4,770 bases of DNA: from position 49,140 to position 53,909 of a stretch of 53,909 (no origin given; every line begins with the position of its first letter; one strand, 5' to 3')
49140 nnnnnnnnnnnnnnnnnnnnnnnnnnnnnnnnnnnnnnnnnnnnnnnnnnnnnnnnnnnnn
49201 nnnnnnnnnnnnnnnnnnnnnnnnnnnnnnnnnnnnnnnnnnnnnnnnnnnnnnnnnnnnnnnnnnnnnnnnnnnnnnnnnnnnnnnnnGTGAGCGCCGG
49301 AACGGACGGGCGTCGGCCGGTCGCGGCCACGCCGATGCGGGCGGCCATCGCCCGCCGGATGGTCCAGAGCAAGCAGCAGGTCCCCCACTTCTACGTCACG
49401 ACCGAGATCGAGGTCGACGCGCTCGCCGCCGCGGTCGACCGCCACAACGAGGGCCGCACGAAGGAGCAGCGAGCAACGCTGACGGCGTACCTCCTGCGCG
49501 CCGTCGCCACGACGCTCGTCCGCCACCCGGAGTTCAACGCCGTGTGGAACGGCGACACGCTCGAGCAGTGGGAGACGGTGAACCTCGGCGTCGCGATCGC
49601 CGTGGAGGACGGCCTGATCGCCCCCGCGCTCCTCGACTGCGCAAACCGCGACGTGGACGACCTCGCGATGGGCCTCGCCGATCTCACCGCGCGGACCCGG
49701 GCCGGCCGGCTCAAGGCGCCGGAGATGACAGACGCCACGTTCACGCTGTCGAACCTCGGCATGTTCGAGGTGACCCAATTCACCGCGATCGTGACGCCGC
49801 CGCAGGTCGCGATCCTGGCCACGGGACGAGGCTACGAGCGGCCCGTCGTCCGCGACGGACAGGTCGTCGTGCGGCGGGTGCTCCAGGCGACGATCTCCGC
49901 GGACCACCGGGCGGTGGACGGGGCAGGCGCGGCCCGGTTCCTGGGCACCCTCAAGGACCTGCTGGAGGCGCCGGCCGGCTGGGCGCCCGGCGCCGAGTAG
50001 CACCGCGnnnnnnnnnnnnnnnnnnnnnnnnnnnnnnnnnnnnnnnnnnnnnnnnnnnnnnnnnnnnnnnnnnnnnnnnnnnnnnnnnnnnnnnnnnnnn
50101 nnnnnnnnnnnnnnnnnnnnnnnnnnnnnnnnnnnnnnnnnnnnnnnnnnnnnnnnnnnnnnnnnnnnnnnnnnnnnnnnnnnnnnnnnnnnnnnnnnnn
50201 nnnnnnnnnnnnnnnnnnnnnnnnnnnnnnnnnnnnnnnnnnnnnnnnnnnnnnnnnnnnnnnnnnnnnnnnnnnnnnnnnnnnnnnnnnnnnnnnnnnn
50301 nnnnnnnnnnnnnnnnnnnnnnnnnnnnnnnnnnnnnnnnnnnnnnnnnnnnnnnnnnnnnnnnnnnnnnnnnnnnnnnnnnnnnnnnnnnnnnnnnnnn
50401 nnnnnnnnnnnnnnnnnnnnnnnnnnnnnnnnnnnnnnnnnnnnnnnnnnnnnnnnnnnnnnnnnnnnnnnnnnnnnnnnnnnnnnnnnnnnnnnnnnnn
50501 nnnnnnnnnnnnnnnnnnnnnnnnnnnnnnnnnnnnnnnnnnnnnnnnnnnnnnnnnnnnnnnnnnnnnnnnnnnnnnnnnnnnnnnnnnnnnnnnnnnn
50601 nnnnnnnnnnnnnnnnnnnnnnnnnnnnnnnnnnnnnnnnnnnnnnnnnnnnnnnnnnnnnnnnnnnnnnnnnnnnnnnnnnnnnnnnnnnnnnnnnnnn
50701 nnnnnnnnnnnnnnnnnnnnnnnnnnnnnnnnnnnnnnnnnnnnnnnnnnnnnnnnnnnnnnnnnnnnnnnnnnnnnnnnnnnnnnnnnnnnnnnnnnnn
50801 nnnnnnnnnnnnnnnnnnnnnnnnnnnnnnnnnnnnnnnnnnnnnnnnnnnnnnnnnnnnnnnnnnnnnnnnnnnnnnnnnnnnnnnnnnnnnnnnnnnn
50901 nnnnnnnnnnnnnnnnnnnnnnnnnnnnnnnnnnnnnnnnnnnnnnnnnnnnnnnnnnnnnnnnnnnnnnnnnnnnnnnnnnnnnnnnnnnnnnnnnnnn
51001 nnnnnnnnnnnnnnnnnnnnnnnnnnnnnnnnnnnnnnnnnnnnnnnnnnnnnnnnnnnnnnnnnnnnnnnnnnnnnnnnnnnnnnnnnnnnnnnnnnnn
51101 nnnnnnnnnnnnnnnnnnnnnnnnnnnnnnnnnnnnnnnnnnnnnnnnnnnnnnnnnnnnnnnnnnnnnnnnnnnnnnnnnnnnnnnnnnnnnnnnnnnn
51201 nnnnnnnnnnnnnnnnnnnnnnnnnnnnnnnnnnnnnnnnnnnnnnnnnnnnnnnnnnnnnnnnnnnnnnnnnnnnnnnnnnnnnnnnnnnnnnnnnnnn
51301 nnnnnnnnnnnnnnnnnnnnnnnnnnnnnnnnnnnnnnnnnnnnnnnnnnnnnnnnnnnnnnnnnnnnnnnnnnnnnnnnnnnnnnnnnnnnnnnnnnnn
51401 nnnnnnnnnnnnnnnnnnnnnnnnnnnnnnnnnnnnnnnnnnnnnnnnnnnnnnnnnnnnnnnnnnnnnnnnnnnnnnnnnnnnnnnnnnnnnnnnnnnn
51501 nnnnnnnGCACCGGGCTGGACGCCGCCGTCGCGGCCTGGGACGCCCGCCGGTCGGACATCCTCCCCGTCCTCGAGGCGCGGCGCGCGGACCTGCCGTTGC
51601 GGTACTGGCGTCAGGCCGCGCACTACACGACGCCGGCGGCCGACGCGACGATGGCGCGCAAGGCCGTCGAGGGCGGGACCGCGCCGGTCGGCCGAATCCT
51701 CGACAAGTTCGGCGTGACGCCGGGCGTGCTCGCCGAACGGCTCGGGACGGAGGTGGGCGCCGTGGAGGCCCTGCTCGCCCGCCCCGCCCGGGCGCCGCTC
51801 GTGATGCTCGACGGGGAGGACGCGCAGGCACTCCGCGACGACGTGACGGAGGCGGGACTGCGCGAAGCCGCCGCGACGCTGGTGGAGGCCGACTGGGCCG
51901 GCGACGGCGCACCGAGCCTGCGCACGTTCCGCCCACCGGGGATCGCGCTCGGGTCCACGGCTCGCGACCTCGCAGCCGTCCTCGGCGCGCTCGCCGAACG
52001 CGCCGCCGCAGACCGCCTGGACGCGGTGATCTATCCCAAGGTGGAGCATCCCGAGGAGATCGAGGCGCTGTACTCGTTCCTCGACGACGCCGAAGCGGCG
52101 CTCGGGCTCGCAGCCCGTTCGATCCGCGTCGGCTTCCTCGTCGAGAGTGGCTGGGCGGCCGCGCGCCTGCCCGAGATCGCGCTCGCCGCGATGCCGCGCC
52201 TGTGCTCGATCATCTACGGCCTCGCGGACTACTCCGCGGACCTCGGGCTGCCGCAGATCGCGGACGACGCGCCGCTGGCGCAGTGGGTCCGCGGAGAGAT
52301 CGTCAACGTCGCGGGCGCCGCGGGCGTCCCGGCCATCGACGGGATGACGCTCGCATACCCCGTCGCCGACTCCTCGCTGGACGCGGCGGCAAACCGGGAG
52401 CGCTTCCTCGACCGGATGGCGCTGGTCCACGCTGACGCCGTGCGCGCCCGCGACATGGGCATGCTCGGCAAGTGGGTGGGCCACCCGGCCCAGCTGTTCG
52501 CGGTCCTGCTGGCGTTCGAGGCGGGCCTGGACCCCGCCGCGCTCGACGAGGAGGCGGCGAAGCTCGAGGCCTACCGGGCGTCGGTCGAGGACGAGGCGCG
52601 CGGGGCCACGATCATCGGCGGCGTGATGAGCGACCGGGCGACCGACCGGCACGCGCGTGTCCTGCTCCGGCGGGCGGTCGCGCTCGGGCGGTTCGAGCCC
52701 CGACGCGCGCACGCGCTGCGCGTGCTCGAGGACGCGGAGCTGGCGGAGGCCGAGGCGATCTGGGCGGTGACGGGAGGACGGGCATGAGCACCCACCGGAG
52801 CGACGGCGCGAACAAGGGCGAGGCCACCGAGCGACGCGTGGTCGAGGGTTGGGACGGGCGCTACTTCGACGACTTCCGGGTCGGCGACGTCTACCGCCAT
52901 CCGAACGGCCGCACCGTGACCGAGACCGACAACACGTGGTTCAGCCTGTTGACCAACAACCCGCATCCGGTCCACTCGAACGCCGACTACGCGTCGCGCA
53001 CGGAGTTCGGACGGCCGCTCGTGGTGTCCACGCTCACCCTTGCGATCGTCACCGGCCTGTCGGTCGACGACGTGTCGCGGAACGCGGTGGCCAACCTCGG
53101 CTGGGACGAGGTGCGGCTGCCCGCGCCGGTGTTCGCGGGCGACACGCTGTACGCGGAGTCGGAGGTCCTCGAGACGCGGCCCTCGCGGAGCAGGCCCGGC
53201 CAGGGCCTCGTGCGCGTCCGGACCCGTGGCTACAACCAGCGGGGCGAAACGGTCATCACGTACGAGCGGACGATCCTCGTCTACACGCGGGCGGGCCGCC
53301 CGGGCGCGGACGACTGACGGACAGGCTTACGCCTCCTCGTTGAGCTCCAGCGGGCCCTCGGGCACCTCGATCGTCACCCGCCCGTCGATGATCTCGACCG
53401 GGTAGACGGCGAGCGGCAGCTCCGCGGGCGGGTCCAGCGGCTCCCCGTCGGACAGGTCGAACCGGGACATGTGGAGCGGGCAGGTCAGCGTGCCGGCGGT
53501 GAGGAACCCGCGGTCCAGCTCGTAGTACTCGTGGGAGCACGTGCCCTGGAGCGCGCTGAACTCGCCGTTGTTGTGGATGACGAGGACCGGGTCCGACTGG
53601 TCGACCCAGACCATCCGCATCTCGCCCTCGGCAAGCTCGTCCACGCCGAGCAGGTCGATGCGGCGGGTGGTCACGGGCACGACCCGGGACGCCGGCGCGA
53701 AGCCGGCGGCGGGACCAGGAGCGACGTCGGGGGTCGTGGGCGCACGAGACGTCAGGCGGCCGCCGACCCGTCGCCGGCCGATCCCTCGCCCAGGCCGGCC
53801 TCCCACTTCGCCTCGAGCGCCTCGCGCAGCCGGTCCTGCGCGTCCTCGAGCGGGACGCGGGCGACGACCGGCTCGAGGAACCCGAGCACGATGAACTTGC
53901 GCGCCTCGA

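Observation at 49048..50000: Split E2: lipoyl domain and acyltransferase catalytic domain as separate overlapping genes, with no E1, E3 or subunit-binding domain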

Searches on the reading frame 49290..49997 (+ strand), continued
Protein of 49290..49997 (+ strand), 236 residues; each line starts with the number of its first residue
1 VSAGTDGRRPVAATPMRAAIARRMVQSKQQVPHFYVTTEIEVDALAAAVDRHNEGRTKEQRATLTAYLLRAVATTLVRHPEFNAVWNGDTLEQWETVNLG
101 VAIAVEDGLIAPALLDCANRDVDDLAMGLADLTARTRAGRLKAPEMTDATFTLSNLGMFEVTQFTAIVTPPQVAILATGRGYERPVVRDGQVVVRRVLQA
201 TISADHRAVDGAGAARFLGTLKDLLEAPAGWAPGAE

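Call 81: search_protein_families(library=ncbifam, proteins=[L126:1087-1956:+, L126:1953-3173:+, L126:3170-3700:+, L126:4638-5600:+, L126:5584-6609:+], max_evalue=1e-10)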
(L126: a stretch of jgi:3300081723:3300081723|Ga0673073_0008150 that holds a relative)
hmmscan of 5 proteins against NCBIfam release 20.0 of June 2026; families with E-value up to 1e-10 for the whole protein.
L126:1087-1956:+ (289 aa): 4 families
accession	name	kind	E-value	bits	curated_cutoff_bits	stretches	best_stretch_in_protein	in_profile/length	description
TIGR01588.1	citE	equivalog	4.3e-43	147.4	443.4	1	1-282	16-287/288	citrate (pro-3S)-lyase subunit beta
NF038242.1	RipC_Ccl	equivalog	2e-40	139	375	1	3-277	16-267/268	itaconate degradation C-C-lyase RipC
NF041626.1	malyCoAlyase_Halo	equivalog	1.4e-28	99.9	500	1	11-281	35-316/340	L-malyl-CoA/beta-methylmalyl-CoA lyase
NF041315.1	malate_syn_AceB_Halo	equivalog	2.4e-12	46.3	780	1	158-234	197-273/429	malate synthase AceB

L126:1953-3173:+ (406 aa): 7 families
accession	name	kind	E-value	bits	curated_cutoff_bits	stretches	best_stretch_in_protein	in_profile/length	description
NF052585.1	SucGlutTfsCaiB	equivalog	1.6e-74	250.9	750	1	3-379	6-388/394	succinate--glutarate CoA-transferase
NF041294.1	Scnl_mescCoAtase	equivalog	2.8e-65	220.9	700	1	4-371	3-375/381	succinyl-CoA:mesaconate CoA-transferase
NF008511.0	PRK11430.1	equivalog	5.6e-64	216.6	522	1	2-337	7-339/381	CoA:oxalate CoA-transferase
NF003809.0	PRK05398.1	subfamily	5.7e-55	186.6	442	2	1-206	1-205/416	formyl-CoA transferase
TIGR03253.1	oxalate_frc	equivalog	1.1e-50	172.6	504.2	2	3-206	2-204/416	formyl-CoA transferase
TIGR04253.1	mesacon_CoA_iso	equivalog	1.8e-31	109.5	725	1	4-396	2-401/403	2-methylfumaryl-CoA isomerase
NF002914.1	PRK03525.1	equivalog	3.7e-28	98.6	413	1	3-394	8-396/400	L-carnitine CoA-transferase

L126:3170-3700:+ (176 aa): 2 families
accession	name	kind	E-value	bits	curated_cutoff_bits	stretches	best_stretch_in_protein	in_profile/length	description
NF038241.1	RipB_Ich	equivalog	3.9e-52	176.7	340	1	10-163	17-171/175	(R)-specific enoyl-CoA hydratase RipB/Ich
NF041625.1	methfumCoahyd_Halo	equivalog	5.4e-23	81.8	560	1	7-162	16-173/358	2-methylfumaryl-CoA hydratase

L126:4638-5600:+ (320 aa): 3 families
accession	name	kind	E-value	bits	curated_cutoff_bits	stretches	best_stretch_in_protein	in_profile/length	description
TIGR03182.1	PDH_E1_alph_y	equivalog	3.7e-106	354.6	393.85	1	8-319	4-315/315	pyruvate dehydrogenase (acetyl-transferring) E1 component subunit alpha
TIGR03181.1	PDH_E1_alph_x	equivalog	1.8e-71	240.8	411.35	1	5-319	23-328/341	pyruvate dehydrogenase (acetyl-transferring) E1 component subunit alpha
NF004559.0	PRK05899.2-5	equivalog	9.8e-12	43.9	488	1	117-249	129-259/627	transketolase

L126:5584-6609:+ (341 aa): 4 families
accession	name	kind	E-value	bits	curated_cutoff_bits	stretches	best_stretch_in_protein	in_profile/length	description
NF006667.0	PRK09212.1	subfamily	2.1e-85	286.5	321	1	20-338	5-322/327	pyruvate dehydrogenase complex E1 component subunit beta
NF008854.0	PRK11892.1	equivalog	1.7e-84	284.1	454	1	13-338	136-461/464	pyruvate dehydrogenase complex E1 component subunit beta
TIGR00204.1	dxs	equivalog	4.4e-16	58.5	465.95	1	59-313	346-588/616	1-deoxy-D-xylulose-5-phosphate synthase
NF004559.0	PRK05899.2-5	equivalog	6.8e-15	54.3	488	0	218-294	503-580/627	transketolase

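Call 87: search_protein_families(library=ncbifam, proteins=[L125:1444-2424:-], max_evalue=1e-20)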
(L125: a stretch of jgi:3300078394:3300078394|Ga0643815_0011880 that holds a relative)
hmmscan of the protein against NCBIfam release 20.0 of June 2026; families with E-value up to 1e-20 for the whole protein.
L125:1444-2424:- (326 aa): 2 families
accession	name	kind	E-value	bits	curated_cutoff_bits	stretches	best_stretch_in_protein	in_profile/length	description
TIGR03182.1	PDH_E1_alph_y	equivalog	7.5e-103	343.7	393.85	1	14-325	4-315/315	pyruvate dehydrogenase (acetyl-transferring) E1 component subunit alpha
TIGR03181.1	PDH_E1_alph_x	equivalog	2.4e-74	250.3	411.35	1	6-325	18-328/341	pyruvate dehydrogenase (acetyl-transferring) E1 component subunit alpha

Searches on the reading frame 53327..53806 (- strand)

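Call 6: search_protein_families(library=pfam, proteins=[window:53327-53806:-], max_evalue=0.01)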
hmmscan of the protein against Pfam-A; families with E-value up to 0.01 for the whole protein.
window:53327-53806:- (159 aa): 2 families
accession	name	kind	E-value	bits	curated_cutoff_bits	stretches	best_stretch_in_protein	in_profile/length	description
PF00355.32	Rieske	-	7.7e-14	51.8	20.3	1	52-136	5-88/88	Rieske [2Fe-2S] domain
PF13806.12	Rieske_2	-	5.7e-09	36.3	27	1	54-146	7-103/104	Rieske-like [2Fe-2S] domain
